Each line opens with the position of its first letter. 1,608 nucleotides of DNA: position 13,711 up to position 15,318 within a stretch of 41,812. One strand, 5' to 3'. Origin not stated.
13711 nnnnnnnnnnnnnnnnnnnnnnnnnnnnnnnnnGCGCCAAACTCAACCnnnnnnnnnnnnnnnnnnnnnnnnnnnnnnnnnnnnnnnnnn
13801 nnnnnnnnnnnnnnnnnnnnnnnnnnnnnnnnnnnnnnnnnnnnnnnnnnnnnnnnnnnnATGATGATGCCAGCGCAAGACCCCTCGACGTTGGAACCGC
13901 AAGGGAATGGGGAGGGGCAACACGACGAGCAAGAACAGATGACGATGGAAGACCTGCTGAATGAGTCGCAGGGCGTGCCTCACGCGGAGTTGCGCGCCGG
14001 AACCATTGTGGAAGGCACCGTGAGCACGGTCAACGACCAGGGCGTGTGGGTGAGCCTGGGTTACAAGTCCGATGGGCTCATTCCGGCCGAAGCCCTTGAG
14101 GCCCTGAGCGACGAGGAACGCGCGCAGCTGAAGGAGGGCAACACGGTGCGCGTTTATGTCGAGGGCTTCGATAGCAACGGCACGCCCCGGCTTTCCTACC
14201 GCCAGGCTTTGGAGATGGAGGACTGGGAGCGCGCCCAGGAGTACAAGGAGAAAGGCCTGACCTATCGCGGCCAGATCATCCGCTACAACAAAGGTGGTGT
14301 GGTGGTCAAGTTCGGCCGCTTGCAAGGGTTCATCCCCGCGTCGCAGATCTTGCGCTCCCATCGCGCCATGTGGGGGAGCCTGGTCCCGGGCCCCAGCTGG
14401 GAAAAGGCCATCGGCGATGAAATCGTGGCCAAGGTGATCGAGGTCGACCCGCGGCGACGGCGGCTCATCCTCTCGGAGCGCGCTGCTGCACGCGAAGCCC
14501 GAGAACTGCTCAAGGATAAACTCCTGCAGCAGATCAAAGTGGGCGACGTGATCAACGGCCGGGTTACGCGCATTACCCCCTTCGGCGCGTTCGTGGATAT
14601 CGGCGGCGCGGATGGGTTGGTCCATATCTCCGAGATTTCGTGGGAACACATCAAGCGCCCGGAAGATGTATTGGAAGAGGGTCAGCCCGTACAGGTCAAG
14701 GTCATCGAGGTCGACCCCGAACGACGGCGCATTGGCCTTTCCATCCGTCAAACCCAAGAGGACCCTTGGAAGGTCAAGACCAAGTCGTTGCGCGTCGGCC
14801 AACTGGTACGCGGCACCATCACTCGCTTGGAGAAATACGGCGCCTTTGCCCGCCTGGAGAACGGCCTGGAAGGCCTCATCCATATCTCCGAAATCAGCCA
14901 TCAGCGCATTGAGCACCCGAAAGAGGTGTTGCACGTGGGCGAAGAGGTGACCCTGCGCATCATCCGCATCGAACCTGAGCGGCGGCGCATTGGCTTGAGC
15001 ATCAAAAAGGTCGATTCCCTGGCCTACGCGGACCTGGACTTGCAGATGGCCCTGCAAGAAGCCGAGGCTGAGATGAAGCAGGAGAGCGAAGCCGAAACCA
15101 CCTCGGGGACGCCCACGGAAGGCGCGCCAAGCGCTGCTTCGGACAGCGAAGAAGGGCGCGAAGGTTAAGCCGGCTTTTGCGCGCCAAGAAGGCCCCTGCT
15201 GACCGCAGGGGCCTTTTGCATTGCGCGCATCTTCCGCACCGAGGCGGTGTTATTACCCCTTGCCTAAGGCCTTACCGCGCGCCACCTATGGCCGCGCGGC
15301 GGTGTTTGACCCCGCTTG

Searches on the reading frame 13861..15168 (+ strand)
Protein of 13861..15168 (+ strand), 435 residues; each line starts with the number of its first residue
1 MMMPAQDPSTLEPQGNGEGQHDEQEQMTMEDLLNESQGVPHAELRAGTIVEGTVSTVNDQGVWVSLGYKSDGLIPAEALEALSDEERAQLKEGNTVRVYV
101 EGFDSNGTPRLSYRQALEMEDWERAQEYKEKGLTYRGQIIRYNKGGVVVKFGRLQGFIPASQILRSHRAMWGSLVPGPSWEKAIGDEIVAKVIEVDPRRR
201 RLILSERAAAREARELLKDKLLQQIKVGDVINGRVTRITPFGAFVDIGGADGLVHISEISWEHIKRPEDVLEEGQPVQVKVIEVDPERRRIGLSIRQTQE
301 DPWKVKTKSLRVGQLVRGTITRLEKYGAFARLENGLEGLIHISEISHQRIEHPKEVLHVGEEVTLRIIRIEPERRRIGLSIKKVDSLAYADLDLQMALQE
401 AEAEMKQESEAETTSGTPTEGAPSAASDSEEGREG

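Call 18: search_protein_families(library=pfam, proteins=[window:13861-15168:+], max_evalue=0.001)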
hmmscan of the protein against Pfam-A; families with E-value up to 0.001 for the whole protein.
window:13861-15168:+ (435 aa): 7 families
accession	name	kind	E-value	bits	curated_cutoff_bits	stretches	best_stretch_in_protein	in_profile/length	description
PF00575.29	S1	-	7.6e-78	257.3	22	4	226-296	3-74/74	S1 RNA binding domain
PF23459.1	S1_RRP5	-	1.6e-22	80.3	27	2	311-380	2-71/72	RRP5 S1 domain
PF21710.3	Spt6_S1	-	1.1e-10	42.1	27.5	0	308-383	12-88/91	Spt6, S1/OB domain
PF18614.7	RNase_II_C_S1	-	1.2e-08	35.2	26.6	0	270-294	33-57/59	RNase II-type exonuclease C-terminal S1 domain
PF13509.12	S1_2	-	6.4e-07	29.8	21.8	0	227-263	1-37/61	S1 domain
PF24685.1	OB_RRP5_4th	-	6.6e-06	26.5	31.5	0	225-284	6-71/92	RRP5 OB-fold domain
PF17092.11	PCB_OB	-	0.00022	22.4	27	0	208-283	12-99/111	Penicillin-binding protein OB-like domain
